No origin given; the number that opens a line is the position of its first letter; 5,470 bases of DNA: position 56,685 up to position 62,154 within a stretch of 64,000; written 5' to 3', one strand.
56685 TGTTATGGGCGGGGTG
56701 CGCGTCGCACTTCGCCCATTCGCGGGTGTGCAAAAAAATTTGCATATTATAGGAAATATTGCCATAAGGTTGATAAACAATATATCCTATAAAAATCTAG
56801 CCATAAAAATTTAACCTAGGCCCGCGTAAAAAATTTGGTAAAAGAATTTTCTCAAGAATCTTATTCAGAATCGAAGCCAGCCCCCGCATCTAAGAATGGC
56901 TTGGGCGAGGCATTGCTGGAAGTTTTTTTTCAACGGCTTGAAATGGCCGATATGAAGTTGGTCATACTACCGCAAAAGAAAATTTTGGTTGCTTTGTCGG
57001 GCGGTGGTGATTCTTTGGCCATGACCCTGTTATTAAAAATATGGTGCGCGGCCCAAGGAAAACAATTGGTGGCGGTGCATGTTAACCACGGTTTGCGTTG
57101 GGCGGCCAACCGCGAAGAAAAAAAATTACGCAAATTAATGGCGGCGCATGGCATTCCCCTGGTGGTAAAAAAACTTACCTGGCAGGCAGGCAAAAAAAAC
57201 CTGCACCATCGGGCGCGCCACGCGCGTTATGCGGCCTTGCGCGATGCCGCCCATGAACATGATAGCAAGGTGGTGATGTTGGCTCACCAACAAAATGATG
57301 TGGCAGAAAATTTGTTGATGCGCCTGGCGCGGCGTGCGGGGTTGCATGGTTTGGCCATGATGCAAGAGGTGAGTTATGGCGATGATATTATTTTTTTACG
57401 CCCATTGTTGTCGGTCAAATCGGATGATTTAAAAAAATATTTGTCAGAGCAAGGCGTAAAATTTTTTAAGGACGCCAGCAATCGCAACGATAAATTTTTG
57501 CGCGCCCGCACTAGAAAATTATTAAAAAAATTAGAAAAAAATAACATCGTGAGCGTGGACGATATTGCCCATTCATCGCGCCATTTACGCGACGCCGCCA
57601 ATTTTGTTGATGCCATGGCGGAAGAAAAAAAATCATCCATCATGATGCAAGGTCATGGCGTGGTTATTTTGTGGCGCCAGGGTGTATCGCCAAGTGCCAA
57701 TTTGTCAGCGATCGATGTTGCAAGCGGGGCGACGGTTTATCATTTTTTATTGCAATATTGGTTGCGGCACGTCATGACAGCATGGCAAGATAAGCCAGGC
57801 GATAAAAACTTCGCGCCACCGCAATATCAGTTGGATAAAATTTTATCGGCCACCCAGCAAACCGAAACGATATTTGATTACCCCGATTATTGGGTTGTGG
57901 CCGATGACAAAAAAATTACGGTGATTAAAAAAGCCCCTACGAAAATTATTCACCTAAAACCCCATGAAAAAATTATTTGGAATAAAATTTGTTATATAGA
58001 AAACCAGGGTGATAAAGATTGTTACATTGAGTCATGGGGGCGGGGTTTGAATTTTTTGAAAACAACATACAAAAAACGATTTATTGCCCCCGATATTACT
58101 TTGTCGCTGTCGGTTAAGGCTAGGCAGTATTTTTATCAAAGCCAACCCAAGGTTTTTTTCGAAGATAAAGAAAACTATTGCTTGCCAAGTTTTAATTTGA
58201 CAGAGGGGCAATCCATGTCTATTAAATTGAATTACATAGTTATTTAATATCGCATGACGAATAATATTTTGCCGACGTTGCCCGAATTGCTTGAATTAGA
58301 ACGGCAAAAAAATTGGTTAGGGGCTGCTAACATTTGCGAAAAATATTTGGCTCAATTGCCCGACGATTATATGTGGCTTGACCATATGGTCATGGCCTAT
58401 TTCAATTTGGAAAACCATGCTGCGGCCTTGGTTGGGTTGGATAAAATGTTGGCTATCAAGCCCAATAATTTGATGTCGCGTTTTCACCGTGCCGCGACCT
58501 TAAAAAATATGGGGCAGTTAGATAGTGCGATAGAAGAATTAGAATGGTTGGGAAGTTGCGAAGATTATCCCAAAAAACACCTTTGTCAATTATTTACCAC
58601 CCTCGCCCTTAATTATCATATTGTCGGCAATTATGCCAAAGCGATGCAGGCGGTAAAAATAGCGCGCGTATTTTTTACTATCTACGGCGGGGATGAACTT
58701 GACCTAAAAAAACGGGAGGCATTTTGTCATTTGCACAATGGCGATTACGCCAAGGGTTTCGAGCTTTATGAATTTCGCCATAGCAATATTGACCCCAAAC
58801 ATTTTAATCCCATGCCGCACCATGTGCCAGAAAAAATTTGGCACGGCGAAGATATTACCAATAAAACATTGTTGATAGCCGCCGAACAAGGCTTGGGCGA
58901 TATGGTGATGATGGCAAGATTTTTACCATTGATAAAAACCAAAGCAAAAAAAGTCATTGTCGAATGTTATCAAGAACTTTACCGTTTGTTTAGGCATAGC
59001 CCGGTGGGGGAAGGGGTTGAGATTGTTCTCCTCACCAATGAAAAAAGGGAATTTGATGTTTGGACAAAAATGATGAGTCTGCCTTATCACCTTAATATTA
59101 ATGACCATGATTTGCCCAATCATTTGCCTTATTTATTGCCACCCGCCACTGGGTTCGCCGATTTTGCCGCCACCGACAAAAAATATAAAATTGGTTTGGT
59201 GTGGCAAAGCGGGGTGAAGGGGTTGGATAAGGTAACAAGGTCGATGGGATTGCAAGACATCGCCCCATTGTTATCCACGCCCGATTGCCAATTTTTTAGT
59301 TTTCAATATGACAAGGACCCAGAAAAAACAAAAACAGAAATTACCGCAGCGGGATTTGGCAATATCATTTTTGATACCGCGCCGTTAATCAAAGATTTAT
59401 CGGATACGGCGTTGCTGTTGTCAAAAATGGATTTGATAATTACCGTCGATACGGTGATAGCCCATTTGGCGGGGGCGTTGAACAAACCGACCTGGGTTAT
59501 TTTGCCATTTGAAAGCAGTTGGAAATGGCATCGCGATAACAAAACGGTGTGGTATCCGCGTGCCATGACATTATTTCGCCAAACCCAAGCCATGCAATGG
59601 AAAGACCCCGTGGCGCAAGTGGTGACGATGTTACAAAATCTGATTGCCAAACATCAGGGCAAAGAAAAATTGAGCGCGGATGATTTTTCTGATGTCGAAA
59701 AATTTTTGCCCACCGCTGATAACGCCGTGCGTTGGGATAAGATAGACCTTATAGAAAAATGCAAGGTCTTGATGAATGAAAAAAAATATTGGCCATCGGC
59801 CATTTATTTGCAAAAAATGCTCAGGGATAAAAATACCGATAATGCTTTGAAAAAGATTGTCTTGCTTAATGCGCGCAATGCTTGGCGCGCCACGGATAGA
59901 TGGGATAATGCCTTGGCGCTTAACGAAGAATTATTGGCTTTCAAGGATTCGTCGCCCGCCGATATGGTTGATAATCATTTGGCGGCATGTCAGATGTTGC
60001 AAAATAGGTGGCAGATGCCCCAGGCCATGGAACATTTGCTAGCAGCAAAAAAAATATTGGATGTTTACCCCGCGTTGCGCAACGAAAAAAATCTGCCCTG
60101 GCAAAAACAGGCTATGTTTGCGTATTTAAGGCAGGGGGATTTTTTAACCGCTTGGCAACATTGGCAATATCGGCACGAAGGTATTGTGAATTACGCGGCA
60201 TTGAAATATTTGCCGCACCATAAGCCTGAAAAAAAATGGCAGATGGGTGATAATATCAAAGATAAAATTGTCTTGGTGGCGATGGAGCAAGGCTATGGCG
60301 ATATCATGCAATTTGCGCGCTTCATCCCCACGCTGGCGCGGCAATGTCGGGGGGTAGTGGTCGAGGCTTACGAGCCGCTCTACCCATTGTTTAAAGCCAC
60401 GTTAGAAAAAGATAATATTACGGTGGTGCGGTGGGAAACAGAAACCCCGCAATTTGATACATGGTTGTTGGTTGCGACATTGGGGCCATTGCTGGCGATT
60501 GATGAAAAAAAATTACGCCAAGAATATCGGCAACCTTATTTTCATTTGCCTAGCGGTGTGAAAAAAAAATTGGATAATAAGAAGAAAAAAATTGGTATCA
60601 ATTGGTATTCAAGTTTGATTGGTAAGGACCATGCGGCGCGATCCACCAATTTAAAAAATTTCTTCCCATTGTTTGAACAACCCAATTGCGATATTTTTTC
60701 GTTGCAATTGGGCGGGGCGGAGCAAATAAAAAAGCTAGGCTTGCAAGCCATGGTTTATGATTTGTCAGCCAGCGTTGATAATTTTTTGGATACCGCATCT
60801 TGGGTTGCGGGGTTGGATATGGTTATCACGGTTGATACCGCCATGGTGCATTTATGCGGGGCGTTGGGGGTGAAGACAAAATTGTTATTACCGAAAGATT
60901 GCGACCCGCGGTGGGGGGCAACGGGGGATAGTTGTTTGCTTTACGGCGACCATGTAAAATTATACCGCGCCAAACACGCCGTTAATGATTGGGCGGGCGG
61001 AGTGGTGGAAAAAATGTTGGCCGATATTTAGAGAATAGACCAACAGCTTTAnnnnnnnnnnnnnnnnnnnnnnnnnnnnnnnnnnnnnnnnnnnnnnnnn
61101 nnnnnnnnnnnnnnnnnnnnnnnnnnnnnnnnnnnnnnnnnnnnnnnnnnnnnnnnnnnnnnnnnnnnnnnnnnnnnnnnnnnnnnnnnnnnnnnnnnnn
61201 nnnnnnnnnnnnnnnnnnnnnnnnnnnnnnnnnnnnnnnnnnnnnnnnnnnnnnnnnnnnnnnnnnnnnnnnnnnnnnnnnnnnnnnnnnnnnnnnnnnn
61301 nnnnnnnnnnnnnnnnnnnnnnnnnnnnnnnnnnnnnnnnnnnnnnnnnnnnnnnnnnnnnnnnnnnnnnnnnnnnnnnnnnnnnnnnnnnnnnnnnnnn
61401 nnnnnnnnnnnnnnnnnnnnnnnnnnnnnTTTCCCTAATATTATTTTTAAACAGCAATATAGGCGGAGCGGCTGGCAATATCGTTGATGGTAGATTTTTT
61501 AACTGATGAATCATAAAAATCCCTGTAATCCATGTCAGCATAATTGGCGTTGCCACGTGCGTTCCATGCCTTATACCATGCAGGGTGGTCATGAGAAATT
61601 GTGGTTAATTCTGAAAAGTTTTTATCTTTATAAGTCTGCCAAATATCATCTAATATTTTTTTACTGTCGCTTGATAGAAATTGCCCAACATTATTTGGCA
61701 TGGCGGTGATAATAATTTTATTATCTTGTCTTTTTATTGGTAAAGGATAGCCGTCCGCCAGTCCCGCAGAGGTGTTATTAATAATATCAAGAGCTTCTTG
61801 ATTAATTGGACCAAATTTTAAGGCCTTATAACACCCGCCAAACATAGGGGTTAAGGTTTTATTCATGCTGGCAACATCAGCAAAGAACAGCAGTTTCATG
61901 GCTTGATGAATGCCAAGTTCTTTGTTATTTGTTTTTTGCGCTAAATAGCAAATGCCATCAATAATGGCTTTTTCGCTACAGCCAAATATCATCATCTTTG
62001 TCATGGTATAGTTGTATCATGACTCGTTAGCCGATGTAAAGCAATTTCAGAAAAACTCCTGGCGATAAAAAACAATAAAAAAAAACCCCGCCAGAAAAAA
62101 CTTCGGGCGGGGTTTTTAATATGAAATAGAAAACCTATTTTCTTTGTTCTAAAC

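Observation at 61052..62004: AT-rich two-gene islet: a Panacea (DUF4065)-like protein followed by a divergent MazF/PemK-like protein, a candidate PanA-type toxin-antitoxin or defence module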

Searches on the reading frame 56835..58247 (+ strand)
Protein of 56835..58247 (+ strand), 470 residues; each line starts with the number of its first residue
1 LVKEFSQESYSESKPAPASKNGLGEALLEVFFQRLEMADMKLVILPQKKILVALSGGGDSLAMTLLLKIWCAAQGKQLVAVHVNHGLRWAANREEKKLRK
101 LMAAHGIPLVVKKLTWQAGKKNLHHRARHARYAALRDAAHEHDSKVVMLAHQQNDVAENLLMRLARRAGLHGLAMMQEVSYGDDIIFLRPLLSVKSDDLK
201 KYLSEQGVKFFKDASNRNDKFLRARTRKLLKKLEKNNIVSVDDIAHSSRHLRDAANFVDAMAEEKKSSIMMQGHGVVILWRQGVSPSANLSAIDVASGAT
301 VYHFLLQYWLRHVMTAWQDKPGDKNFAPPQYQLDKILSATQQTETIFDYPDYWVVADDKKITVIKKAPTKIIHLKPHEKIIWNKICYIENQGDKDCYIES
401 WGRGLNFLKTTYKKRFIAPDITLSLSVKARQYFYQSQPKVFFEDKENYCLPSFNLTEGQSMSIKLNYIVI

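Call 68: search_protein_families(library=pfam, proteins=[window:56835-58247:+], max_evalue=0.001)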
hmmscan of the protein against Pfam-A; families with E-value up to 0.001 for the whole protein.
window:56835-58247:+ (470 aa): 3 families
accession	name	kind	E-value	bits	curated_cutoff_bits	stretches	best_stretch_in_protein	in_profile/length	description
PF01171.26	ATP_bind_3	-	1.8e-48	165.2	27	1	49-228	1-181/182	PP-loop family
PF00239.26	Resolvase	-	0.00028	21.4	23.3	1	195-266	19-93/145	Resolvase, N terminal domain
PF10281.14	Ish1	-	0.00047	20.9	26.6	0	197-219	7-29/37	Putative nuclear envelope organisation protein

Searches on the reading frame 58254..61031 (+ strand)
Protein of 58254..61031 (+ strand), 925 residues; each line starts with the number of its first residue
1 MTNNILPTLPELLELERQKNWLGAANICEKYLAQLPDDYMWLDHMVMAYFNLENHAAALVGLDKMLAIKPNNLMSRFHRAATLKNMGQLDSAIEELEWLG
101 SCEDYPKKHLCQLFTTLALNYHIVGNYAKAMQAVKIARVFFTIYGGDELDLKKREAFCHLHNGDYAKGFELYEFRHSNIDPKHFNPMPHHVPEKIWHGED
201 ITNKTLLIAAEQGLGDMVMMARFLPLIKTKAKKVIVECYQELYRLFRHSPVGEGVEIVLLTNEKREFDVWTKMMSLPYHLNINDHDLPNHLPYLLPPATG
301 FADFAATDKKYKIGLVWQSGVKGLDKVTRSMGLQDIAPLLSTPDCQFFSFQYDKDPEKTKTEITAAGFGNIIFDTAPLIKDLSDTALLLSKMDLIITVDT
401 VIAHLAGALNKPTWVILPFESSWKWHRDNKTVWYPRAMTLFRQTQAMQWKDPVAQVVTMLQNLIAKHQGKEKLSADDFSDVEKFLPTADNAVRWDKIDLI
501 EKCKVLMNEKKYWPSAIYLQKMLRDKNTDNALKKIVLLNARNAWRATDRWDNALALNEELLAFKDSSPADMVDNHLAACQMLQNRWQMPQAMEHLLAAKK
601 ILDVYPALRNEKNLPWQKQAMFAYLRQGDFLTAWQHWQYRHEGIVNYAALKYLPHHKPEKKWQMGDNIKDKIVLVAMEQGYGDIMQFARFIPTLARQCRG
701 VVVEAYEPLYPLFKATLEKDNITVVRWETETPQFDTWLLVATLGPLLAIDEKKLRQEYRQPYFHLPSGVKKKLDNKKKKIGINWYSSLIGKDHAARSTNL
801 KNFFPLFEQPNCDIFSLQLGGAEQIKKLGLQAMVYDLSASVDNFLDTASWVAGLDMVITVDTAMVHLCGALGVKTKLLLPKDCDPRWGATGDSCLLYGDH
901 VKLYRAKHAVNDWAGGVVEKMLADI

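Call 68: search_protein_families(library=pfam, proteins=[window:58254-61031:+], max_evalue=0.001)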
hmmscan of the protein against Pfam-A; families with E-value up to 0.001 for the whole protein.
window:58254-61031:+ (925 aa): 2 families
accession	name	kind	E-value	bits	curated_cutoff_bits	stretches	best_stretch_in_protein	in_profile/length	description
PF01075.23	Glyco_transf_9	-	6.9e-09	35.8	22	1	357-413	150-205/247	Glycosyltransferase family 9 (heptosyltransferase)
PF13371.12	TPR_9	-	0.001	19.5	35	0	49-98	5-54/73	Tetratricopeptide repeat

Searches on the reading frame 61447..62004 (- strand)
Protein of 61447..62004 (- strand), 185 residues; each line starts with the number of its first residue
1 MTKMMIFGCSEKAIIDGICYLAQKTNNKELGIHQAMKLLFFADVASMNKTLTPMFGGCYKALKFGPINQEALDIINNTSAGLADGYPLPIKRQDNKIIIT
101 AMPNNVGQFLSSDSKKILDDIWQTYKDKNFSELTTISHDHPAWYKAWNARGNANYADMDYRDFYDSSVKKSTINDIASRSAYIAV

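Call 3: search_protein_families(library=pfam, proteins=[window:61447-62004:-], max_evalue=10)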
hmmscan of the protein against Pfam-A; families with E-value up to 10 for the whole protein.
window:61447-62004:- (185 aa): 1 family
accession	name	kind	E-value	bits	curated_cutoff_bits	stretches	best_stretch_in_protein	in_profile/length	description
PF13274.11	SocA_Panacea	-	1.1e-17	65.4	25.7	1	36-144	2-113/113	Antitoxin SocA-like, Panacea domain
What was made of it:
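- On Panacea / SocA_Panacea (PF13274) antitoxin domain: 65.4 bits against a cutoff of 25.7, covering model positions 2-113 of 113 and residues 36-144 (call 3).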

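Call 4: search_protein_families(library=ncbifam, proteins=[window:61447-62004:-], max_evalue=10)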
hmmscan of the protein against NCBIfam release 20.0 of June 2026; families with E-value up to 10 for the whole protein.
window:61447-62004:- (185 aa): 1 family
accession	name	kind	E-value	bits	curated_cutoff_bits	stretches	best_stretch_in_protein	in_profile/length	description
NF047745.1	SocA_antitoxin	equivalog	1.1e-05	25.2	190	1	37-149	28-135/176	type VI toxin-antitoxin system SocA family antitoxin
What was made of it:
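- The NCBIfam SocA_antitoxin model gives a weak hit at E 1.1e-5 (call 4). The SocA equivalog score is 25.2 against a cutoff of 190, which amounts to only generic Panacea similarity (call 4).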

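Call 5: search_protein_families(library=padloc, proteins=[window:61447-62004:-], max_evalue=10)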
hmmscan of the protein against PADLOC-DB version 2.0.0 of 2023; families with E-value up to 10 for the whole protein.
window:61447-62004:- (185 aa): 0 families

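Call 6: search_protein_families(library=phrogs, proteins=[window:61447-62004:-], max_evalue=10)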
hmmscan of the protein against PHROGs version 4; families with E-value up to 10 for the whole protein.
window:61447-62004:- (185 aa): 2 families
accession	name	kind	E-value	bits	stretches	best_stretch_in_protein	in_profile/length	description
phrog_1281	-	unknown function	1.5e-21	77.9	1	14-176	13-164/195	-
phrog_10390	-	unknown function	1.9e-07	31.9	1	36-166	171-293/299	-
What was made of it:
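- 61447..62004 (-): panA: 185-aa standalone Panacea-domain (DUF4065/SocA-like) antitoxin gene. PF13274 at 65.4 bits against a cutoff of 25.7, covering residues 36-144 (call 3). phrog_1281 at E 1.5e-21 (call 6).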

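Call 9: search_solved_structures(query=window:61447-62004:-, max_evalue=1, show_alignments=1)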
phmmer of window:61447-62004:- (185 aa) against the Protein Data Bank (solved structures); distinct sequences matched with E-value up to 1: 0.

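Call 11: find_homologous_proteins(query=window:61447-62004:-, max_evalue=0.001)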
Query window:61447-62004:- (185 aa): 2 proteins with E <= 0.001 among 43 candidates.
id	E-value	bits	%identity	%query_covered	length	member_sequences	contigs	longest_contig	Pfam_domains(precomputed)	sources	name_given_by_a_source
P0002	2.5e-118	411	100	98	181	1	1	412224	PF13274.12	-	-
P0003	3.8e-68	247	63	100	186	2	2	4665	PF13274.12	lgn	-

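Call 12: find_encoding_contigs(protein=P0003, flank=5000)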
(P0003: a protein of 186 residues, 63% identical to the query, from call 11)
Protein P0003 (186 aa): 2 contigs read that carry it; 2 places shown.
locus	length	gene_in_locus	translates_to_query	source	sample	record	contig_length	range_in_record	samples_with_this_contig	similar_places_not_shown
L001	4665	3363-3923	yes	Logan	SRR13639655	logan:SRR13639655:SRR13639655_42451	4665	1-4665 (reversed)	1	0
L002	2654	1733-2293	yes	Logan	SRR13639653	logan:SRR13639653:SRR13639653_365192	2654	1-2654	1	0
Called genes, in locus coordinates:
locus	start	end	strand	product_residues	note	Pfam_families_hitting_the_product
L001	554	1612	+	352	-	-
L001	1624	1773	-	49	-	-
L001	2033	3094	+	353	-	PF13609:Porin_4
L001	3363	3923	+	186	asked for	PF13274:SocA_Panacea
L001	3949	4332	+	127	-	-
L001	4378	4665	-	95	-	?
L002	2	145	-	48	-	?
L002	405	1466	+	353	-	PF13609:Porin_4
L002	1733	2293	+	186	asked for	PF13274:SocA_Panacea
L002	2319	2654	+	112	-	?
